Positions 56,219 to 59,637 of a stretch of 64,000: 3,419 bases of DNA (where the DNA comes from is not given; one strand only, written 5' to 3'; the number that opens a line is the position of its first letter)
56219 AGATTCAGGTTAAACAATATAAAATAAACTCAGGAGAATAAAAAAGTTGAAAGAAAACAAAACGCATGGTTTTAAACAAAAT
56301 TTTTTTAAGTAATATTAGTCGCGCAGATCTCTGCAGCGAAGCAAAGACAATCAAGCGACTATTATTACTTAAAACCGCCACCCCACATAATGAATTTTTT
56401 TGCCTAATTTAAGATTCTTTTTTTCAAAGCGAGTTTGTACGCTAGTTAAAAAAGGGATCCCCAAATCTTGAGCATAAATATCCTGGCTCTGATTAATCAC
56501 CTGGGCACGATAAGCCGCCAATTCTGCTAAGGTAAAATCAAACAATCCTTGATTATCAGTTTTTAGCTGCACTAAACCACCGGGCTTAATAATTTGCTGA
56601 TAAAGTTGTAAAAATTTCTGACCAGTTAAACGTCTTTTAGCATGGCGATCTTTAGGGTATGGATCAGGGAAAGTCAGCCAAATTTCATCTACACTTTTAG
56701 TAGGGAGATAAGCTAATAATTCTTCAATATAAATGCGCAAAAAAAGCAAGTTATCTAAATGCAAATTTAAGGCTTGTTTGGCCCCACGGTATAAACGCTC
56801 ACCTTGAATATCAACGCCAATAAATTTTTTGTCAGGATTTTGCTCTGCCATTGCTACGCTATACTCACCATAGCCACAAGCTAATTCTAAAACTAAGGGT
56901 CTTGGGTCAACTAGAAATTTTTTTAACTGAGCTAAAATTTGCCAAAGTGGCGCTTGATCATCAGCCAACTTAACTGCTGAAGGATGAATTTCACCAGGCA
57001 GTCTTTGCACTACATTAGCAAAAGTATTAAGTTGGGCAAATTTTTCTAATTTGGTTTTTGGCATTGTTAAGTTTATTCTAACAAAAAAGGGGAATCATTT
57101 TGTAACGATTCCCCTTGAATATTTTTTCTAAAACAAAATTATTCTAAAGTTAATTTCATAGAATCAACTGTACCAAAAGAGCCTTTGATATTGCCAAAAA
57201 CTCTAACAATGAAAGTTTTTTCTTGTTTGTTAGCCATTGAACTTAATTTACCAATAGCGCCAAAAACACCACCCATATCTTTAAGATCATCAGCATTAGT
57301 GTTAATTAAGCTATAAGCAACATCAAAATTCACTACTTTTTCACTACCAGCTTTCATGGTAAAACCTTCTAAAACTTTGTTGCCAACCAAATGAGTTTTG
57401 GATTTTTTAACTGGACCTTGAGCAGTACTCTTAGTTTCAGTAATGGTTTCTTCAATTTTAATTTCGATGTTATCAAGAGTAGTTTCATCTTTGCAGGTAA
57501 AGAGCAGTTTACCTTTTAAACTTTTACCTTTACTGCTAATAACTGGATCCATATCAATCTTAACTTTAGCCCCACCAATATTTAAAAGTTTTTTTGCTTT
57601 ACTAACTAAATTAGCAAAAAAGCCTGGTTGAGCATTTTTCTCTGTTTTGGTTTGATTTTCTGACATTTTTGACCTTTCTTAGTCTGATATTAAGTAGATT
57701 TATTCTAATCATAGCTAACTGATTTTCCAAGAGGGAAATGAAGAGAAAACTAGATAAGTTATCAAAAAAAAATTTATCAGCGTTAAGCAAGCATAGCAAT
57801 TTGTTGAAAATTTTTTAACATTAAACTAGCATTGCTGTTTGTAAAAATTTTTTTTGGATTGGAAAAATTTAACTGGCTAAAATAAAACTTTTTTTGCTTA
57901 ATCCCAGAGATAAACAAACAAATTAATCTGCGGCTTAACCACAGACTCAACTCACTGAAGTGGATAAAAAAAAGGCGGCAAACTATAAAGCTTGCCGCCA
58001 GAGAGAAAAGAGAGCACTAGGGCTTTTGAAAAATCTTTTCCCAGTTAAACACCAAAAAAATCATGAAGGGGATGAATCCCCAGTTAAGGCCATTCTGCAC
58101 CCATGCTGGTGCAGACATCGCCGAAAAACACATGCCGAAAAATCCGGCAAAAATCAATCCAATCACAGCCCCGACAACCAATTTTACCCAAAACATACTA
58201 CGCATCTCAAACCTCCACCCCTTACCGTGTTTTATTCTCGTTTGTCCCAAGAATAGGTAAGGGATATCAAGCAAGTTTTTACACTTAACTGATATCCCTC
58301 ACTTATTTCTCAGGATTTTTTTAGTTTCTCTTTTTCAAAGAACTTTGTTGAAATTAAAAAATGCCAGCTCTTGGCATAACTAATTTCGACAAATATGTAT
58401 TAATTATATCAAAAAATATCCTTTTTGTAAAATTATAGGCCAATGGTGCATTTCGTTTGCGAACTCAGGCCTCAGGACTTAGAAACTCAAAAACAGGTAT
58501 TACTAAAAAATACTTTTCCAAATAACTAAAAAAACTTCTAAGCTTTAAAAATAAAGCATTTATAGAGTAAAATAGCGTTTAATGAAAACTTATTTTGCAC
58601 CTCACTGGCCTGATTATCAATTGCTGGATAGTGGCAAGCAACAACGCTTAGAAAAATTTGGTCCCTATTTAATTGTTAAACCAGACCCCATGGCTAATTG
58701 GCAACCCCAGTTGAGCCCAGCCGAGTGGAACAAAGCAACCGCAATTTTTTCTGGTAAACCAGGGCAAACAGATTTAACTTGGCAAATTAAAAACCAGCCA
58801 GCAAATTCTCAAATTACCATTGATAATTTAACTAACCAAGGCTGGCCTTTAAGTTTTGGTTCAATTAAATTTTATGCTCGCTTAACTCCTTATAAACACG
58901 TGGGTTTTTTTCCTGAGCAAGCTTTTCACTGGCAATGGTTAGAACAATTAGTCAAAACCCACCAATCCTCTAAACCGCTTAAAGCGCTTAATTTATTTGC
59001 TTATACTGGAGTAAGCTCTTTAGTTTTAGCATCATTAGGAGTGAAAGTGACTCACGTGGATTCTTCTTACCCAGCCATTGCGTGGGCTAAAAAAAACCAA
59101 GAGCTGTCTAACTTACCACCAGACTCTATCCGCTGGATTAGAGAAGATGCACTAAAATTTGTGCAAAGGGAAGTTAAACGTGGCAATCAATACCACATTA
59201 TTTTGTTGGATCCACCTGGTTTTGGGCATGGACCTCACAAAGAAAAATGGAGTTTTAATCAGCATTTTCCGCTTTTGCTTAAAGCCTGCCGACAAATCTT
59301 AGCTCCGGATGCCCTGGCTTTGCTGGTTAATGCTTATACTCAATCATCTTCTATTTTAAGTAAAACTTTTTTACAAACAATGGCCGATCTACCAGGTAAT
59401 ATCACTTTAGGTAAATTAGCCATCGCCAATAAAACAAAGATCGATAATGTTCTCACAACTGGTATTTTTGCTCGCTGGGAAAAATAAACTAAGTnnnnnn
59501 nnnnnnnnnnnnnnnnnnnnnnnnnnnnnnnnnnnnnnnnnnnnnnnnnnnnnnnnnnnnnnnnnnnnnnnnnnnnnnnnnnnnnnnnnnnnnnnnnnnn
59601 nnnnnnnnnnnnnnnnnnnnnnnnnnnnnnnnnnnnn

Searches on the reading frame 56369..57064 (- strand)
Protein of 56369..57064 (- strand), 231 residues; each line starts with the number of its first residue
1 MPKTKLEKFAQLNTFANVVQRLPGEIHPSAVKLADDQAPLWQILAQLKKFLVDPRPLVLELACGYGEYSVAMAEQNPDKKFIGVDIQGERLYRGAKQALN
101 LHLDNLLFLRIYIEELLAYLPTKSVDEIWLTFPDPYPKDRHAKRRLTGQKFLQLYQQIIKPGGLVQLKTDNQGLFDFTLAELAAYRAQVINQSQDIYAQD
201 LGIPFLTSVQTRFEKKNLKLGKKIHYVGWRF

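Call 20: search_protein_families(library=pfam, proteins=[window:56369-57064:-], max_evalue=0.001)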
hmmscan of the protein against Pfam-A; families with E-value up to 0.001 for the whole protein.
window:56369-57064:- (231 aa): 5 families
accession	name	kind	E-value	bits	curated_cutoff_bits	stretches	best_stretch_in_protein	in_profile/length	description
PF02390.23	Methyltransf_4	-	8.8e-36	123.4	24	1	55-225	2-171/173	Putative methyltransferase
PF13847.12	Methyltransf_31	-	2e-09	37.7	27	1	58-169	7-111/145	Methyltransferase domain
PF13649.12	Methyltransf_25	-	6e-07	30.5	27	1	58-132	1-72/97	Methyltransferase domain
PF24675.1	NpmA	-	6.5e-06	26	60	1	48-133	17-105/214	16S rRNA (adenine(1408)-N(1))-methyltransferase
PF08242.18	Methyltransf_12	-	1.6e-05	25.9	30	1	59-129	1-70/98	Methyltransferase domain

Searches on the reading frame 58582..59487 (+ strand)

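Call 20: search_protein_families(library=pfam, proteins=[window:58582-59487:+], max_evalue=0.001)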
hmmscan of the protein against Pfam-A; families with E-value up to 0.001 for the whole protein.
window:58582-59487:+ (301 aa): 2 families
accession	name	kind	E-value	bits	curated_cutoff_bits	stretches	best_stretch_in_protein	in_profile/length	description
PF10672.15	Methyltrans_SAM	-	4.1e-07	30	27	1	86-245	84-233/286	S-adenosylmethionine-dependent methyltransferase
PF03602.21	Cons_hypoth95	-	3.1e-05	24.2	24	1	132-212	42-122/182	Conserved hypothetical protein 95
